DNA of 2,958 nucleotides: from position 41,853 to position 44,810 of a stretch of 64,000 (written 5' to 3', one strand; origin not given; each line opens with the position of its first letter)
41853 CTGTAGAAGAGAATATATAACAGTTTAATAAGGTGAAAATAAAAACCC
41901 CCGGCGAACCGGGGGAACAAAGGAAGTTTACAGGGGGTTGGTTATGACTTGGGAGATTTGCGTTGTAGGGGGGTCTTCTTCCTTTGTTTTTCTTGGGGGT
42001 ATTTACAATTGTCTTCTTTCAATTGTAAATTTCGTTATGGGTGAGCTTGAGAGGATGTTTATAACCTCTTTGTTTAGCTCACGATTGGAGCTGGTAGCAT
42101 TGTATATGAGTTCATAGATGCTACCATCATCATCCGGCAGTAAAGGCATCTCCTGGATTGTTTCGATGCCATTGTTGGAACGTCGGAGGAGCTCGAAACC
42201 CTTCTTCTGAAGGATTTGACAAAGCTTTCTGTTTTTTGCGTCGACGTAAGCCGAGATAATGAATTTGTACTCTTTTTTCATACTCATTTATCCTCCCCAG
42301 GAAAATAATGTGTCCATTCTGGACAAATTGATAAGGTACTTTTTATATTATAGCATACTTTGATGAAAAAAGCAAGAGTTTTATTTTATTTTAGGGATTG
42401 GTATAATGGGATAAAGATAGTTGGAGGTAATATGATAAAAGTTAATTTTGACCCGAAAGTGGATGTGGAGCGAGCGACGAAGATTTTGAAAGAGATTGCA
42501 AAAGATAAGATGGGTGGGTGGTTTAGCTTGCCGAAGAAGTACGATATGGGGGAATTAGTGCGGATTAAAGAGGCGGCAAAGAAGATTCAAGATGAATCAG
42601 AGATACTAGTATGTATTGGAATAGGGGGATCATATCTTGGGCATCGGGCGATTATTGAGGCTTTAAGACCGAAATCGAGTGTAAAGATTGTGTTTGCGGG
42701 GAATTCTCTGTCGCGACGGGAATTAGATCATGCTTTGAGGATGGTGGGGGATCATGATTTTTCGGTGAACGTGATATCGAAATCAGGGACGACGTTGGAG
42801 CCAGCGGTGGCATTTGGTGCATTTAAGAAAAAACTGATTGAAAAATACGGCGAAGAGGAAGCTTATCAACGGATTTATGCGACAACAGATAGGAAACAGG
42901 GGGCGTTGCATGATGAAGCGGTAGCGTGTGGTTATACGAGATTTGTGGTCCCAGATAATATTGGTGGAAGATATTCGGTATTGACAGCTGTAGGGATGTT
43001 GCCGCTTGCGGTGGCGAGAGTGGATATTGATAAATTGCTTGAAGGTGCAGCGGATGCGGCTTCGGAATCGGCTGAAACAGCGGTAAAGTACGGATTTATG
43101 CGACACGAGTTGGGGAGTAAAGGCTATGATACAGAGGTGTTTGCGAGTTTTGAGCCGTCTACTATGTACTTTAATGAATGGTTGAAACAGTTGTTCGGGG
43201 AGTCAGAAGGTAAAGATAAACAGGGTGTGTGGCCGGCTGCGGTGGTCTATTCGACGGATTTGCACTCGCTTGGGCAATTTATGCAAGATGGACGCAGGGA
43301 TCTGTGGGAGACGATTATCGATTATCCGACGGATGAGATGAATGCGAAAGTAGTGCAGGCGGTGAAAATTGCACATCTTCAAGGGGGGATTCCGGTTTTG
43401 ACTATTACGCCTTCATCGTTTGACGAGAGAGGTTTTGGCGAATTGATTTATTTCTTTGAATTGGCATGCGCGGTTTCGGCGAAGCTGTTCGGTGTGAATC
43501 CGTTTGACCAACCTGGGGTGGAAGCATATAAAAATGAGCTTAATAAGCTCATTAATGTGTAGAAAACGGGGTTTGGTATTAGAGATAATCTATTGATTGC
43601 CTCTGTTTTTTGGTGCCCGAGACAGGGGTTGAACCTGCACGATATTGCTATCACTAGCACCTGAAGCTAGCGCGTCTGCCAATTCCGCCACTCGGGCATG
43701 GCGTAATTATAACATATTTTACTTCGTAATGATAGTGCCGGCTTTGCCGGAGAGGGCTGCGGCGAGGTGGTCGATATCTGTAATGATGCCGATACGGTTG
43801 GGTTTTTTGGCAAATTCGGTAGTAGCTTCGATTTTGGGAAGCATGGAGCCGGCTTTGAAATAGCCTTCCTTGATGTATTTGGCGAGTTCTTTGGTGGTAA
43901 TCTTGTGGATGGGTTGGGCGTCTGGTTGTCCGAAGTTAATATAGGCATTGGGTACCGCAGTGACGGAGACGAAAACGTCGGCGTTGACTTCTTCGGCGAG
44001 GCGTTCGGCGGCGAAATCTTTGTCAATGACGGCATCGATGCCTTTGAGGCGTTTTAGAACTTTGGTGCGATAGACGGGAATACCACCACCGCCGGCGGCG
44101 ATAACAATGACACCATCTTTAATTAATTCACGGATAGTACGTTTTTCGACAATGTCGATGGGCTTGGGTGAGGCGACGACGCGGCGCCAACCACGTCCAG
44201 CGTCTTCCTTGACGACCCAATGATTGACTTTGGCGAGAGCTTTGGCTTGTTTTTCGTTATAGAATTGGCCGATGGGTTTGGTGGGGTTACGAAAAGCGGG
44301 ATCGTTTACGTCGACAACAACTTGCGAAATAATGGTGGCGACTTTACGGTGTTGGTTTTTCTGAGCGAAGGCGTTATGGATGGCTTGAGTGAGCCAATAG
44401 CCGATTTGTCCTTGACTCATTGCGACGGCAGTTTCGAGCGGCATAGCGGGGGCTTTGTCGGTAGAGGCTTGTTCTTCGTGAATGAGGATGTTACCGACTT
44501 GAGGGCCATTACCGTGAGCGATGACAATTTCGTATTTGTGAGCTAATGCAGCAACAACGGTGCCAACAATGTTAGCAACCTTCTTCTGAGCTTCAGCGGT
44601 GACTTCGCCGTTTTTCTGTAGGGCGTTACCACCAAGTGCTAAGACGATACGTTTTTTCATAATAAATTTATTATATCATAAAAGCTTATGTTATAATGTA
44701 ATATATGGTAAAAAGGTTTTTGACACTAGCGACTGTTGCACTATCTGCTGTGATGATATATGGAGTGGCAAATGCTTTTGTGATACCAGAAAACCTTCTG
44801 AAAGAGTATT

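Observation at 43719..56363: Agmatine deiminase pathway alongside the arginine deiminase system, sharing one carbamate kinase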

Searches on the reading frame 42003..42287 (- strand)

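Call 54: search_protein_families(library=pfam, proteins=[window:42003-42287:-], max_evalue=0.0001)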
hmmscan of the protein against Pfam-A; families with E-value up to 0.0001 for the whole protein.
window:42003-42287:- (94 aa): 0 families

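Call 79: search_protein_families(library=pfam, proteins=[window:42003-42287:-], max_evalue=5)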
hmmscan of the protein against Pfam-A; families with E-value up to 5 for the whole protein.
window:42003-42287:- (94 aa): 2 families
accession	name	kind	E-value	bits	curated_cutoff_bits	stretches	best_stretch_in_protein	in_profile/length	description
PF17645.6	Amdase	-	0.071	13.2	25.9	1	10-54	114-158/228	Arylmalonate decarboxylase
PF00340.25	IL1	-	0.15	12.1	25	1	3-30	6-34/119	Interleukin-1 / 18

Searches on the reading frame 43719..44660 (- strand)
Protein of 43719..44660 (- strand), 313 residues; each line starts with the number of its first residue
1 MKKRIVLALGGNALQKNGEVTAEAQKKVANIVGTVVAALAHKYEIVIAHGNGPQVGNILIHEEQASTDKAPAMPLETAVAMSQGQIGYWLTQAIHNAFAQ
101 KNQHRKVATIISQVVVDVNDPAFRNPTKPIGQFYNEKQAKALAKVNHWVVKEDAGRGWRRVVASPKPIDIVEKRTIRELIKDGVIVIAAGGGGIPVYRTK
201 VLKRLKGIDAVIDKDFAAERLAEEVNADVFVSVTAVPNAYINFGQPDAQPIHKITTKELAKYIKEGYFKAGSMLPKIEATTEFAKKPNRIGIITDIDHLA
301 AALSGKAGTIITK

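Call 3: search_protein_families(library=ncbifam, proteins=[window:43719-44660:-], max_evalue=0.00001)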
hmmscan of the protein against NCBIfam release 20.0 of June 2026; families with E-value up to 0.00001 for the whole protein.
window:43719-44660:- (313 aa): 5 families
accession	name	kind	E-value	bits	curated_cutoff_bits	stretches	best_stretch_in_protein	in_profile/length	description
TIGR00746.1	arcC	equivalog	2.4e-115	384.8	358.25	1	3-313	1-309/309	carbamate kinase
NF009007.0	PRK12352.1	subfamily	2.5e-108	361.7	266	1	1-313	1-315/316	carbamate kinase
NF009008.0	PRK12354.1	subfamily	2.9e-96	322.3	361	1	4-312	2-299/308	carbamate kinase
NF006926.0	PRK09411.1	equivalog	3.1e-74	249.8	416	1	2-312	1-296/297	carbamate kinase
TIGR00761.1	argB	equivalog_domain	5.9e-08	32.5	151.3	0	207-285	149-223/231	acetylglutamate kinase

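Call 4: search_protein_families(library=pfam, proteins=[window:43719-44660:-], max_evalue=0.00001)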
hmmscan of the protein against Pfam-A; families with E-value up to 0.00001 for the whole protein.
window:43719-44660:- (313 aa): 1 family
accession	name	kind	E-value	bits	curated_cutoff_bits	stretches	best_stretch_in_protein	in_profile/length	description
PF00696.33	AA_kinase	-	1.9e-26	93.7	24.9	1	3-288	1-227/234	Amino acid kinase family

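Call 47: search_solved_structures(query=window:43719-44660:-, max_evalue=1e-20)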
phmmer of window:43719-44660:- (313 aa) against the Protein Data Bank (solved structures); distinct sequences matched with E-value up to 1e-20: 6.
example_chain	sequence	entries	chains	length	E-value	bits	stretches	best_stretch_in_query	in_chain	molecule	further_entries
1e19_A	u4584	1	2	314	3.6e-91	308.6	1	1-311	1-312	CARBAMATE KINASE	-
1b7b_A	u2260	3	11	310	5.2e-89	301.5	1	1-313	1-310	CARBAMATE KINASE | CARBAMATE KINASE 1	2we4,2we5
3kzf_A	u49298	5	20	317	4.5e-75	255.7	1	3-312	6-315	Carbamate kinase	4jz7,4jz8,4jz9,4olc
4axs_A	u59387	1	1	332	6.7e-70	238.7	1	3-311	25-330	CARBAMATE KINASE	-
8crv_A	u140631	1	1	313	1.4e-64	221.3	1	3-311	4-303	Carbamate kinase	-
2e9y_A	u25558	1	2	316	1.5e-63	217.9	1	5-311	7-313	Carbamate kinase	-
